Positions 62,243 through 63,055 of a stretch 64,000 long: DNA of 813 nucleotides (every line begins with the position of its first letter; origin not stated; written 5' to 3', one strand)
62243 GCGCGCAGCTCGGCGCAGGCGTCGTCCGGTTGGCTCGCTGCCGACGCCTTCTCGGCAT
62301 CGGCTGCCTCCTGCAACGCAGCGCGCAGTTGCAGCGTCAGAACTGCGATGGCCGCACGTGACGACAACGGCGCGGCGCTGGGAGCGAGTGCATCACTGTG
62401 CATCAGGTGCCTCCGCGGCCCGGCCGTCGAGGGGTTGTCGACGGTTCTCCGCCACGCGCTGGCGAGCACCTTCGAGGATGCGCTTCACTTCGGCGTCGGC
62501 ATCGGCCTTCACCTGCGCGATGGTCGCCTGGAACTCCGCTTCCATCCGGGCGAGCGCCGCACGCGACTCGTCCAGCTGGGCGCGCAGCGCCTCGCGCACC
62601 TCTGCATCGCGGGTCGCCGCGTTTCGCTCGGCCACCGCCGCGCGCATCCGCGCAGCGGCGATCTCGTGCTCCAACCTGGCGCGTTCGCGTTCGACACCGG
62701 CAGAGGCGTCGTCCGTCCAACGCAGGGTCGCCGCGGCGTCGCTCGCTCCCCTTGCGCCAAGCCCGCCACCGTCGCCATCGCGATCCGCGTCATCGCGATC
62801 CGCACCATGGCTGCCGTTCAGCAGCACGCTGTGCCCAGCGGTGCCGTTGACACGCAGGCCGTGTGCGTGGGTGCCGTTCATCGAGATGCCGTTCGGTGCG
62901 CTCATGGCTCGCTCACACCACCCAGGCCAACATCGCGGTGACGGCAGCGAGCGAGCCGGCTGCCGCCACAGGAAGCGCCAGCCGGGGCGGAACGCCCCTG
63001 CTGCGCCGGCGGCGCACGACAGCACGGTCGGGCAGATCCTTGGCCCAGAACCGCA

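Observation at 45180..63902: ~19-kb minus-strand supercluster: a real Pst phosphate transporter split open and surrounded by tail-anchored surface proteins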

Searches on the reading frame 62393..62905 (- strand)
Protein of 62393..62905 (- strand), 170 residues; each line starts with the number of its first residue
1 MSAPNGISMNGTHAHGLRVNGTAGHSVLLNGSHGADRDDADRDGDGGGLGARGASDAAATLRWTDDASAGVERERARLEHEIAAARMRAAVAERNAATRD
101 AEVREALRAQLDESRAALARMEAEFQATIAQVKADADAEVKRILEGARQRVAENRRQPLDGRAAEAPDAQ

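Call 7: search_protein_families(library=pfam, max_evalue=0.01, proteins=[window:62393-62905:-])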
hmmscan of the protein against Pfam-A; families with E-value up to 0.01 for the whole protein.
window:62393-62905:- (170 aa): 1 family
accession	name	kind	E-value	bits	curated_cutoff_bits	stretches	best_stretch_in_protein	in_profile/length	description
PF07471.18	Phage_Nu1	-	0.0048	17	30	1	46-128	32-111/164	Phage DNA packaging protein Nu1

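Call 9: search_protein_families(library=ncbifam, max_evalue=0.01, proteins=[window:62393-62905:-])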
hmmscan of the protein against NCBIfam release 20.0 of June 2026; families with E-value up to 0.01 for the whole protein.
window:62393-62905:- (170 aa): 0 families
